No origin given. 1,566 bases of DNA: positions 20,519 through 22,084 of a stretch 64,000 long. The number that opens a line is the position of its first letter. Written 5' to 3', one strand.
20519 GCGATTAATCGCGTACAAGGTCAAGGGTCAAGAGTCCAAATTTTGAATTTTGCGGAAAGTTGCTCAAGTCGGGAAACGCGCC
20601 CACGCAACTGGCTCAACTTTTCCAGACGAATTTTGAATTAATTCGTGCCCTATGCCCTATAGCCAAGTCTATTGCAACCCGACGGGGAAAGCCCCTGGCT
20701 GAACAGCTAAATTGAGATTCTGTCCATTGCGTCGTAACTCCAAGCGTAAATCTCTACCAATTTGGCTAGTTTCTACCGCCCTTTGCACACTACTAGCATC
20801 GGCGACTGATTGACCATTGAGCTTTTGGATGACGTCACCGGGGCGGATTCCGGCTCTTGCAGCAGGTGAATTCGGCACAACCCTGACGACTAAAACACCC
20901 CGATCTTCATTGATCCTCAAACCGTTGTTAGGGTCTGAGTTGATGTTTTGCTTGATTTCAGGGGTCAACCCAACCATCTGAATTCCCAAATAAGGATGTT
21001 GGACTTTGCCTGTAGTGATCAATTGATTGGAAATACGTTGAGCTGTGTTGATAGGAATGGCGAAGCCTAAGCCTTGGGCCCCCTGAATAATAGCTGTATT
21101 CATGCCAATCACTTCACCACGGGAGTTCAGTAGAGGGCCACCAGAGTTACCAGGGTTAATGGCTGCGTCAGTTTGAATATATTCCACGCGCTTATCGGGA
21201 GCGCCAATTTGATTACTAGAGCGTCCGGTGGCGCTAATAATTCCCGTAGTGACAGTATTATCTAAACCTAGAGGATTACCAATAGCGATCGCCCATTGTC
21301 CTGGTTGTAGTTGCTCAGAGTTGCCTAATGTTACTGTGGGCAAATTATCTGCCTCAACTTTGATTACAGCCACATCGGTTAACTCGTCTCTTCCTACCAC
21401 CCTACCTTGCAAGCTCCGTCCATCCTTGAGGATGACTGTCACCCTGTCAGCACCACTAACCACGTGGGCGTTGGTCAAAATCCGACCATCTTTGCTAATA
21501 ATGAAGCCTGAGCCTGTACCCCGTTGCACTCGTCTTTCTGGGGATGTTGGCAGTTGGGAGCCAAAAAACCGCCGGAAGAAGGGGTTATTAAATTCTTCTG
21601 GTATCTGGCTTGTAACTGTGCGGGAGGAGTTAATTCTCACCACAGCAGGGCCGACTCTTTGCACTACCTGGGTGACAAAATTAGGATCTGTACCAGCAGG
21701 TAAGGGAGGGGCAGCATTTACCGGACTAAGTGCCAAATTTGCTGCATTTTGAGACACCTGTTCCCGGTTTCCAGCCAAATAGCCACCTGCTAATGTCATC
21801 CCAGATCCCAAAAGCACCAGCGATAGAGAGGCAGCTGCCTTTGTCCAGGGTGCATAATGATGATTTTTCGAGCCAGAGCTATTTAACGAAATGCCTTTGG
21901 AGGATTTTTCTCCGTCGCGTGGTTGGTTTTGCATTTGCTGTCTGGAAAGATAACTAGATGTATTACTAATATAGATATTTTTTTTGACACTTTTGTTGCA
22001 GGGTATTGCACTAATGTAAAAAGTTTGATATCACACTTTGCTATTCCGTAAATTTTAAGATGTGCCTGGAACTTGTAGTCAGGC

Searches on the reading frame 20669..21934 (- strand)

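Call 39: search_protein_families(library=pfam, proteins=[window:20669-21934:-], max_evalue=0.0001)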
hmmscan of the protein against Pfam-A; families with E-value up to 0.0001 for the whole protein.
window:20669-21934:- (421 aa): 6 families
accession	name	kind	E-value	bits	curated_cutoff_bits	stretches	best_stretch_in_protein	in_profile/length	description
PF13365.12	Trypsin_2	-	6.3e-39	134.4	27.6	1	141-278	1-144/144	Trypsin-like peptidase domain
PF00089.32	Trypsin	-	2.3e-20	73.8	20.6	1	139-298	21-216/220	Trypsin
PF13180.12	PDZ_2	-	4.4e-17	62.6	27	1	314-411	1-78/80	PDZ domain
PF17820.7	PDZ_6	-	6e-13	48.8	27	1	349-402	2-54/54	PDZ domain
PF00595.29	PDZ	-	5.4e-10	39.9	23.2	1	327-399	23-79/81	PDZ domain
PF10459.15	Peptidase_S46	-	2.3e-05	23.7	22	0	255-279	626-650/698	Peptidase S46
